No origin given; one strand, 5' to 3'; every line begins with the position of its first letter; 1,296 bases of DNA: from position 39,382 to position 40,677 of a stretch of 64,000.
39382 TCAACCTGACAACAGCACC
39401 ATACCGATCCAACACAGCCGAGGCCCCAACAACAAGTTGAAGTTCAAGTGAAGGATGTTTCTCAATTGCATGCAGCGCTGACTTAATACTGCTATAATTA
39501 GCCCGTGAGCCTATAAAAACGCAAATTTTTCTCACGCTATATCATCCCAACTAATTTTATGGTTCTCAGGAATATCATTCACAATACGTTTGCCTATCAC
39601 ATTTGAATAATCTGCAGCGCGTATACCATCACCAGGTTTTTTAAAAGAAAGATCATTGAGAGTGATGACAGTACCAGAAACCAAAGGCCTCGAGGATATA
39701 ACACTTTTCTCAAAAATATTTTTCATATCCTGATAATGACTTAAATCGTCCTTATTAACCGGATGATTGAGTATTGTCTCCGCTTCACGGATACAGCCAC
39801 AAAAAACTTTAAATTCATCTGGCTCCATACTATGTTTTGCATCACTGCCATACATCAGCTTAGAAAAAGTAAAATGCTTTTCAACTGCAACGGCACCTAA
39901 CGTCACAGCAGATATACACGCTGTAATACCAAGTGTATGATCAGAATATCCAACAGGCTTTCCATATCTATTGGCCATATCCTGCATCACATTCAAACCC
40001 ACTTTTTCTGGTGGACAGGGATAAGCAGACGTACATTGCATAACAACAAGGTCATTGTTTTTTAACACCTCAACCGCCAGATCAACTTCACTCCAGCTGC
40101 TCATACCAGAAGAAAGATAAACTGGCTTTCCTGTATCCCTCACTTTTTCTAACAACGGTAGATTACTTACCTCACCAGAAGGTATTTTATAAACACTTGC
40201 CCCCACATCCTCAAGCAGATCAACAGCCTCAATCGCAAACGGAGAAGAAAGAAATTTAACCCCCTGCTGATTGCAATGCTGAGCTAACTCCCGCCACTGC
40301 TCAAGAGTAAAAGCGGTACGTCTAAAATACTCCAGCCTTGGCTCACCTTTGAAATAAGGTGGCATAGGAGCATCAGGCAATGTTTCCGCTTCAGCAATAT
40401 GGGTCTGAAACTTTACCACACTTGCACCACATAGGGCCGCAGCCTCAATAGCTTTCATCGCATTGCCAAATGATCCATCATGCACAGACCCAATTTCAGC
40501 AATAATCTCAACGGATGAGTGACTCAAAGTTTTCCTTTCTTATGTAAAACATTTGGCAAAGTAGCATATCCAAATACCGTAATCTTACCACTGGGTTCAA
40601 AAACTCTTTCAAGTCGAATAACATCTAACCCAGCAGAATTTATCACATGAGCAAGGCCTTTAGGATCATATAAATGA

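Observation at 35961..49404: Eleven-gene nonulosonic-acid glycan cluster with amidotransferase and three unrelated methyltransferases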

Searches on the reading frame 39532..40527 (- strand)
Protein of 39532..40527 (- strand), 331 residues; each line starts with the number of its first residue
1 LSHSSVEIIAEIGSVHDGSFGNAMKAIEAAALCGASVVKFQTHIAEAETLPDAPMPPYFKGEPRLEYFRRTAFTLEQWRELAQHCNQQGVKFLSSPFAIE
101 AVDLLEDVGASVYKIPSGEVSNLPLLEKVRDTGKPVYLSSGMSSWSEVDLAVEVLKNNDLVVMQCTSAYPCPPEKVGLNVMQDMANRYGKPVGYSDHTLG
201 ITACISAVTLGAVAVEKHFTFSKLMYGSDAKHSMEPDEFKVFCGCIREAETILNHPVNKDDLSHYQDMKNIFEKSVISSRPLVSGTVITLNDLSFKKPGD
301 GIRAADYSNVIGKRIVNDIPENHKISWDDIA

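Call 5: search_protein_families(library=pfam, proteins=[window:39532-40527:-], max_evalue=0.01)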
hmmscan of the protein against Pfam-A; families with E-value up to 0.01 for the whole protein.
window:39532-40527:- (331 aa): 3 families
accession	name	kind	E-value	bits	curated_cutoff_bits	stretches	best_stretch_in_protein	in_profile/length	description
PF03102.20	NeuB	-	1.7e-75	254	22.1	1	27-254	2-237/241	NeuB family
PF08666.17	SAF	-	1.7e-08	35.3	21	1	275-330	3-62/63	SAF domain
PF01261.30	AP_endonuc_2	-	0.0094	16.1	31.1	0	18-93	65-123/249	Xylose isomerase-like TIM barrel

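Call 6: search_protein_families(library=ncbifam, proteins=[window:39532-40527:-], max_evalue=0.01)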
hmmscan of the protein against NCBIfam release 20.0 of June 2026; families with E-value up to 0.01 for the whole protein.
window:39532-40527:- (331 aa): 2 families
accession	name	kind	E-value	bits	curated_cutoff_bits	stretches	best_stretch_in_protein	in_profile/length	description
TIGR03569.1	NeuB_NnaB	equivalog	1.4e-103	346.4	399.65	1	8-325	3-329/329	N-acetylneuraminate synthase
TIGR03586.1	PseI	equivalog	5.2e-70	236.2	340.25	1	7-323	3-325/327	pseudaminic acid synthase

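Call 10: search_solved_structures(query=window:39532-40527:-, max_evalue=0.001)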
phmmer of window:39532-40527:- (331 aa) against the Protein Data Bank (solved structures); distinct sequences matched with E-value up to 0.001: 8.
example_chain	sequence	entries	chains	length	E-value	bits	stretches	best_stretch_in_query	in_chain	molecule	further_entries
4ipj_A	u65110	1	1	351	2.8e-44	154.7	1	8-329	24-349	Polysialic acid capsule biosynthesis protein SiaC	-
1xuu_A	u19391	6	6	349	7.1e-44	153.4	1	8-329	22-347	polysialic acid capsule biosynthesis protein SiaC | N-acetylneuraminate synthase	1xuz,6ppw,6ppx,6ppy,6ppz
4ipi_A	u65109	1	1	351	1.9e-43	152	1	8-329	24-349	Polysialic acid capsule biosynthesis protein SiaC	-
8h2c_A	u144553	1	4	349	3e-43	151.3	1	5-321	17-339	Pseudaminic acid synthase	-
2wqp_A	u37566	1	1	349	1.8e-42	148.8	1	8-329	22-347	POLYSIALIC ACID CAPSULE BIOSYNTHESIS PROTEIN SIAC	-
1vli_A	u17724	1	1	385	3e-37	131.6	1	5-330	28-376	Spore coat polysaccharide biosynthesis protein spsE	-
6ncs_A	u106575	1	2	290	1.5e-33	119.4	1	5-257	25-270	N-acetylneuraminic acid (Sialic acid) synthetase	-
3g8r_A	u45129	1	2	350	1.6e-23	86.5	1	57-301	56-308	Probable spore coat polysaccharide biosynthesis protein E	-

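Call 28: find_homologous_proteins(query=window:39532-40527:-)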
Query window:39532-40527:- (331 aa): 7789 proteins with E <= 0.001 among 8000 candidates; the best 120 are listed.
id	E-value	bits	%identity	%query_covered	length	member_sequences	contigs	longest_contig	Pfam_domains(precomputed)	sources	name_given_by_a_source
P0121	1.5e-221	752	100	100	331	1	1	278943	PF03102.21,PF08666.18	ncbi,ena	-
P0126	8.2e-167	572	74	100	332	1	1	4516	PF03102.21,PF08666.18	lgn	-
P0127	1.7e-164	565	74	100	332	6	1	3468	PF03102.21,PF08666.18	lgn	-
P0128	3.1e-163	560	74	100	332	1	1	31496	PF03102.21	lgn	-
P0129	1.6e-162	558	73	100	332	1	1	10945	PF03102.21,PF08666.18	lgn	-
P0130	3.5e-161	554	73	100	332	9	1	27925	PF03102.21,PF08666.18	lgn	-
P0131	5.3e-161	553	73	100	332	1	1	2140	PF03102.21,PF08666.18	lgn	-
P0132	2.0e-158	545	71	100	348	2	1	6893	PF03102.21,PF08666.18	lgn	-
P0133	2.3e-158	544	72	100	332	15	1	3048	PF03102.21,PF08666.18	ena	-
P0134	1.6e-154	532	70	100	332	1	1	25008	PF03102.21,PF08666.18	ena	-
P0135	2.9e-150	518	68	98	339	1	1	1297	PF03102.21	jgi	jgi:N,N'-diacetyllegionaminate synthase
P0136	4.4e-150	517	67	100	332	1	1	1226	PF03102.21,PF08666.18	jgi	-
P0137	1.8e-149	515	66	100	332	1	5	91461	PF03102.21,PF08666.18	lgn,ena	-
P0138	2.1e-149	515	67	100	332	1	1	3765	PF03102.21,PF08666.18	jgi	-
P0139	2.2e-149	515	67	100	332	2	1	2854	PF03102.21,PF08666.18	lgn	-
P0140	2.6e-149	515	67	100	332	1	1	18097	PF03102.21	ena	-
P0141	7.3e-149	513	67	100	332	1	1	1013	PF03102.21,PF08666.18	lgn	-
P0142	1.2e-148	512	66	100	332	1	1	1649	PF03102.21,PF08666.18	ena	-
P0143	2.1e-148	512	67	100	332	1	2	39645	PF03102.21,PF08666.18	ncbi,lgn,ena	-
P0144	2.6e-148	511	67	100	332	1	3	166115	PF03102.21,PF08666.18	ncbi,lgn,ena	-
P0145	7.0e-148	510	66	99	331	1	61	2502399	PF03102.21,PF08666.18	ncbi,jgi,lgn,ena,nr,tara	ncbi:MAG: N-acetylneuraminate synthase [Spirochaetaceae bacterium]|nr:N-acetylneuraminate synthase [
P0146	9.7e-148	510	67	100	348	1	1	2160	PF03102.21,PF08666.18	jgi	jgi:N,N'-diacetyllegionaminate synthase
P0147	2.9e-147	508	67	100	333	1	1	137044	PF03102.21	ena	-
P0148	7.5e-147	507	68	98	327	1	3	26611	PF03102.21,PF08666.18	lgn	-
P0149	1.2e-146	506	66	100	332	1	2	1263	PF03102.21,PF08666.18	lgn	-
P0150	1.2e-146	506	67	99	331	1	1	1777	PF03102.21,PF08666.18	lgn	-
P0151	1.9e-146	505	68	100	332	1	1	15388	PF03102.21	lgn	-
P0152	3.1e-146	505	66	100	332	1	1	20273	PF03102.21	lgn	-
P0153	3.3e-146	504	66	100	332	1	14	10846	PF03102.21,PF08666.18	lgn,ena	-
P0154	3.7e-146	504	67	100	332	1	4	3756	PF03102.21,PF08666.18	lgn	-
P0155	8.4e-146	503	66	100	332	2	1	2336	PF03102.21,PF08666.18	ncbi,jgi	jgi:N,N'-diacetyllegionaminate synthase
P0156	8.7e-146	503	66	100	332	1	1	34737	PF03102.21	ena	-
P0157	1.3e-145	503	65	100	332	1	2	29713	PF03102.21,PF08666.18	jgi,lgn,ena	jgi:N-acetylneuraminate synthase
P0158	3.6e-145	501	64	100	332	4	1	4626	PF03102.21,PF08666.18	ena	-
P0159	3.8e-145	501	66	100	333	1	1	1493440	PF03102.21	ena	-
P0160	7.2e-145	500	66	100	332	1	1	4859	PF03102.21,PF08666.18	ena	-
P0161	9.1e-145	500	67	98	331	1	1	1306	PF03102.21,PF08666.18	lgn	-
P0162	1.3e-144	499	66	100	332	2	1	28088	PF03102.21,PF08666.18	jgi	jgi:N,N'-diacetyllegionaminate synthase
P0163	1.4e-144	499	67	98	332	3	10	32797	PF03102.21,PF08666.18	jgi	jgi:N,N'-diacetyllegionaminate synthase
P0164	1.6e-144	499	66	100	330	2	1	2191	PF03102.21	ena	-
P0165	2.2e-144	499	66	100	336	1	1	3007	PF03102.21,PF08666.18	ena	-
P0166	3.0e-144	498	66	100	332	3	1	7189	PF03102.21,PF08666.18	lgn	-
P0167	3.1e-144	498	66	100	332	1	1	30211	PF03102.21,PF08666.18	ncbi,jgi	jgi:N,N'-diacetyllegionaminate synthase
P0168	3.5e-144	498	65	100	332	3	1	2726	PF03102.21,PF08666.18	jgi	-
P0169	3.8e-144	498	67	98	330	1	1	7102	PF03102.21,PF08666.18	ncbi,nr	ncbi:MAG: N-acetylneuraminate synthase family protein [Magnetospirillum sp.]|nr:N-acetylneuraminate 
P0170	4.4e-144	498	66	100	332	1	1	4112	PF03102.21,PF08666.18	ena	-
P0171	4.5e-144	497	65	98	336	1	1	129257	PF03102.21,PF08666.18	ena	-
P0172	6.1e-144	497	65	100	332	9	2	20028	PF03102.21,PF08666.18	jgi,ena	-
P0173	8.3e-144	497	66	98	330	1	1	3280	PF03102.21,PF08666.18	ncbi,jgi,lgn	jgi:N,N'-diacetyllegionaminate synthase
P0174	1.3e-143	496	65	100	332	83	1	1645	PF03102.21,PF08666.18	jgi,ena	jgi:N-acetylneuraminate synthase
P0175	1.3e-143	496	67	98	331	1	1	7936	PF03102.21,PF08666.18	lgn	-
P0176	4.5e-143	494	63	100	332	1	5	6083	PF03102.21,PF08666.18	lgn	-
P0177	4.7e-143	494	64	100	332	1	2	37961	PF03102.21,PF08666.18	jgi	jgi:N,N'-diacetyllegionaminate synthase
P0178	8.9e-143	493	66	98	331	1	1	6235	PF03102.21,PF08666.18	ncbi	-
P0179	9.8e-143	493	65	100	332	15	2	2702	PF03102.21,PF08666.18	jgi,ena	jgi:N-acetylneuraminate synthase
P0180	1.1e-142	493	66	99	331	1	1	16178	PF03102.21,PF08666.18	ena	-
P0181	1.7e-142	492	65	100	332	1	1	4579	PF03102.21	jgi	jgi:N-acetylneuraminate synthase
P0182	2.0e-142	492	66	98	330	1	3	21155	PF03102.21,PF08666.18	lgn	-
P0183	2.0e-142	492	66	98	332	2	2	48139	PF03102.21,PF08666.18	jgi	jgi:N-acetylneuraminate synthase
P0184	4.6e-142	491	64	100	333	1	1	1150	PF03102.21,PF08666.18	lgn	-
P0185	6.5e-142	490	65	100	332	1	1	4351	PF03102.21,PF08666.18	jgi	-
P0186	2.1e-141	489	65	100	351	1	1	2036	PF03102.21,PF08666.18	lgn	-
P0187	2.6e-141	488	64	100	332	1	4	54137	PF03102.21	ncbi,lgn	-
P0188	4.0e-141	488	64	99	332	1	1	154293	PF03102.21,PF08666.18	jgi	jgi:N-acetylneuraminate synthase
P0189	6.1e-141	487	64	100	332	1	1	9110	PF03102.21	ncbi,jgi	jgi:N,N'-diacetyllegionaminate synthase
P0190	1.2e-140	486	66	98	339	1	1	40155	PF03102.21,PF08666.18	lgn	-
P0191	2.3e-140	485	65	98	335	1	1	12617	PF03102.21,PF08666.18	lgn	-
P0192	2.4e-140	485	65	100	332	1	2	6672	PF03102.21,PF08666.18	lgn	-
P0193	2.5e-140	485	65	100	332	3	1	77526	PF03102.21,PF08666.18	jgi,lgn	-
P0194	3.2e-140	485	64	100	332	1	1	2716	PF03102.21,PF08666.18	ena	-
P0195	1.2e-139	483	65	98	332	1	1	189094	PF03102.21,PF08666.18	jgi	jgi:N,N'-diacetyllegionaminate synthase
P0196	1.6e-139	482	66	98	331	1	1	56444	PF03102.21,PF08666.18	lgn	-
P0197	2.7e-139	482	65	98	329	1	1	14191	PF03102.21,PF08666.18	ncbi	-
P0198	3.8e-139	481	66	98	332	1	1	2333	PF03102.21,PF08666.18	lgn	-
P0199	4.0e-139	481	64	99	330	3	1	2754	PF03102.21,PF08666.18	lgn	-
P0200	5.0e-139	481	63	98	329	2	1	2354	PF03102.21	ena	-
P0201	5.2e-139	481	64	98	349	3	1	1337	PF03102.21,PF08666.18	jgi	jgi:N,N'-diacetyllegionaminate synthase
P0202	6.8e-139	480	66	98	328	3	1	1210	PF03102.21,PF08666.18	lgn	-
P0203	1.3e-138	480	65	98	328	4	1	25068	PF03102.21,PF08666.18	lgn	-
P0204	2.7e-138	478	64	100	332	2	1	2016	PF03102.21,PF08666.18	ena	-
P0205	3.1e-138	478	65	98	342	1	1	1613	PF03102.21,PF08666.18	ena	-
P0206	3.4e-138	478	65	98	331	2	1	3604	PF03102.21,PF08666.18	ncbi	-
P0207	3.5e-138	478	64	98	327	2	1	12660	PF03102.21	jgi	jgi:sialic acid synthase SpsE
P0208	3.8e-138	478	65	99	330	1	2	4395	PF03102.21,PF08666.18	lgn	-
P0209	5.1e-138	478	65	98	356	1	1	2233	PF03102.21,PF08666.18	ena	-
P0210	8.6e-138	477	64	99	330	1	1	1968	PF03102.21,PF08666.18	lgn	-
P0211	8.7e-138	477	64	98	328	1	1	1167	PF03102.21,PF08666.18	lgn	-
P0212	8.9e-138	477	64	99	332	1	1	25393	PF03102.21,PF08666.18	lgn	-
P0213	9.3e-138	477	63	99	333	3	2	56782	PF03102.21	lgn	-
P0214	1.0e-137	477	63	98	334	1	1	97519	PF03102.21,PF08666.18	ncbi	-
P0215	1.1e-137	476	64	99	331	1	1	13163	PF03102.21,PF08666.18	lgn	-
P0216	1.2e-137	476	63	98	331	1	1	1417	PF03102.21,PF08666.18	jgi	jgi:N-acetylneuraminate synthase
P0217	1.3e-137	476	63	98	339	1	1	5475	PF03102.21,PF08666.18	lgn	-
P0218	1.5e-137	476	65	98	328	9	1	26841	PF03102.21,PF08666.18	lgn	-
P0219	1.6e-137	476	66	98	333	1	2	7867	PF03102.21,PF08666.18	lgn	-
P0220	1.8e-137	476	62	100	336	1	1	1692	PF03102.21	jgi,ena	-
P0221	2.4e-137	475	66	98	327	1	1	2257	PF03102.21,PF08666.18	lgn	-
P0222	2.7e-137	475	64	98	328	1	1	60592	PF03102.21,PF08666.18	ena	-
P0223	4.8e-137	474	65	98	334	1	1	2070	PF03102.21,PF08666.18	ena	-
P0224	5.1e-137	474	65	98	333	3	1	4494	PF03102.21,PF08666.18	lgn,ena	-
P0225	5.4e-137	474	64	98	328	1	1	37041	PF03102.21,PF08666.18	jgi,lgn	-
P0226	6.4e-137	474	64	98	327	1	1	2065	PF03102.21,PF08666.18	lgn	-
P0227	8.7e-137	474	63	100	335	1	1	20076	PF03102.21,PF08666.18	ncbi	-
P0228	9.2e-137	473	62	100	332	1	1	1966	PF03102.21,PF08666.18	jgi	jgi:N-acetylneuraminate synthase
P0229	1.1e-136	473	63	100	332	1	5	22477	PF03102.21,PF08666.18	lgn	-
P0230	1.1e-136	473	64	99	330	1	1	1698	PF03102.21,PF08666.18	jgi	jgi:N,N'-diacetyllegionaminate synthase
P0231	1.1e-136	473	65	98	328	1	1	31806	PF03102.21,PF08666.18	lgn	-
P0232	1.2e-136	473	63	98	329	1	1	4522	PF03102.21,PF08666.18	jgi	jgi:N,N'-diacetyllegionaminate synthase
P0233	1.2e-136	473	63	98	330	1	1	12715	PF03102.21,PF08666.18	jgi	jgi:N-acetylneuraminate synthase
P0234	1.4e-136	473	63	98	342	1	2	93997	PF03102.21,PF08666.18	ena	-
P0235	1.6e-136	473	63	98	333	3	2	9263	PF03102.21,PF08666.18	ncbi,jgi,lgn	jgi:N,N'-diacetyllegionaminate synthase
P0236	1.7e-136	473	62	100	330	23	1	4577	PF03102.21,PF08666.18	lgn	-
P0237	1.9e-136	472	64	98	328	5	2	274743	PF03102.21,PF08666.18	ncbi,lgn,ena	ncbi:MAG: N-acetylneuraminate synthase family protein [Pseudomonadota bacterium]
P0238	1.9e-136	472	62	100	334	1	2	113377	PF03102.21,PF08666.18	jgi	jgi:N,N'-diacetyllegionaminate synthase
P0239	2.4e-136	472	63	98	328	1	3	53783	PF03102.21,PF08666.18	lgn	-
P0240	3.8e-136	471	63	98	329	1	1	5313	PF03102.21,PF08666.18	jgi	jgi:N-acetylneuraminate synthase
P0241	4.3e-136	471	62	98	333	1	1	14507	PF03102.21,PF08666.18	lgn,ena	-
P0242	5.4e-136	471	63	98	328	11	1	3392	PF03102.21,PF08666.18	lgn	-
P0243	5.7e-136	471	63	100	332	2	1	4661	PF03102.21,PF08666.18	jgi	jgi:sialic acid synthase SpsE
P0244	7.4e-136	470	63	98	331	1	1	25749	PF03102.21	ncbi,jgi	jgi:N,N'-diacetyllegionaminate synthase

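Call 52: search_solved_structures(query=window:39532-40527:-, max_evalue=1e-30, show_alignments=5)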
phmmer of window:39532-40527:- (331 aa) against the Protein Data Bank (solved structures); distinct sequences matched with E-value up to 1e-30: 7.
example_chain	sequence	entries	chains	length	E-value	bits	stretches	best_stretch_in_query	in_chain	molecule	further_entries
4ipj_A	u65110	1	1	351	2.8e-44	154.7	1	8-329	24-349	Polysialic acid capsule biosynthesis protein SiaC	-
1xuu_A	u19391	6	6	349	7.1e-44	153.4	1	8-329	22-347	polysialic acid capsule biosynthesis protein SiaC | N-acetylneuraminate synthase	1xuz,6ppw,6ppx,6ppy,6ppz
4ipi_A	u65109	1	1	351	1.9e-43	152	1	8-329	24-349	Polysialic acid capsule biosynthesis protein SiaC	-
8h2c_A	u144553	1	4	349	3e-43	151.3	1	5-321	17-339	Pseudaminic acid synthase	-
2wqp_A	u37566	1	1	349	1.8e-42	148.8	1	8-329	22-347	POLYSIALIC ACID CAPSULE BIOSYNTHESIS PROTEIN SIAC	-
1vli_A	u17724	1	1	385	3e-37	131.6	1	5-330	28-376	Spore coat polysaccharide biosynthesis protein spsE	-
6ncs_A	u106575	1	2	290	1.5e-33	119.4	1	5-257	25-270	N-acetylneuraminic acid (Sialic acid) synthetase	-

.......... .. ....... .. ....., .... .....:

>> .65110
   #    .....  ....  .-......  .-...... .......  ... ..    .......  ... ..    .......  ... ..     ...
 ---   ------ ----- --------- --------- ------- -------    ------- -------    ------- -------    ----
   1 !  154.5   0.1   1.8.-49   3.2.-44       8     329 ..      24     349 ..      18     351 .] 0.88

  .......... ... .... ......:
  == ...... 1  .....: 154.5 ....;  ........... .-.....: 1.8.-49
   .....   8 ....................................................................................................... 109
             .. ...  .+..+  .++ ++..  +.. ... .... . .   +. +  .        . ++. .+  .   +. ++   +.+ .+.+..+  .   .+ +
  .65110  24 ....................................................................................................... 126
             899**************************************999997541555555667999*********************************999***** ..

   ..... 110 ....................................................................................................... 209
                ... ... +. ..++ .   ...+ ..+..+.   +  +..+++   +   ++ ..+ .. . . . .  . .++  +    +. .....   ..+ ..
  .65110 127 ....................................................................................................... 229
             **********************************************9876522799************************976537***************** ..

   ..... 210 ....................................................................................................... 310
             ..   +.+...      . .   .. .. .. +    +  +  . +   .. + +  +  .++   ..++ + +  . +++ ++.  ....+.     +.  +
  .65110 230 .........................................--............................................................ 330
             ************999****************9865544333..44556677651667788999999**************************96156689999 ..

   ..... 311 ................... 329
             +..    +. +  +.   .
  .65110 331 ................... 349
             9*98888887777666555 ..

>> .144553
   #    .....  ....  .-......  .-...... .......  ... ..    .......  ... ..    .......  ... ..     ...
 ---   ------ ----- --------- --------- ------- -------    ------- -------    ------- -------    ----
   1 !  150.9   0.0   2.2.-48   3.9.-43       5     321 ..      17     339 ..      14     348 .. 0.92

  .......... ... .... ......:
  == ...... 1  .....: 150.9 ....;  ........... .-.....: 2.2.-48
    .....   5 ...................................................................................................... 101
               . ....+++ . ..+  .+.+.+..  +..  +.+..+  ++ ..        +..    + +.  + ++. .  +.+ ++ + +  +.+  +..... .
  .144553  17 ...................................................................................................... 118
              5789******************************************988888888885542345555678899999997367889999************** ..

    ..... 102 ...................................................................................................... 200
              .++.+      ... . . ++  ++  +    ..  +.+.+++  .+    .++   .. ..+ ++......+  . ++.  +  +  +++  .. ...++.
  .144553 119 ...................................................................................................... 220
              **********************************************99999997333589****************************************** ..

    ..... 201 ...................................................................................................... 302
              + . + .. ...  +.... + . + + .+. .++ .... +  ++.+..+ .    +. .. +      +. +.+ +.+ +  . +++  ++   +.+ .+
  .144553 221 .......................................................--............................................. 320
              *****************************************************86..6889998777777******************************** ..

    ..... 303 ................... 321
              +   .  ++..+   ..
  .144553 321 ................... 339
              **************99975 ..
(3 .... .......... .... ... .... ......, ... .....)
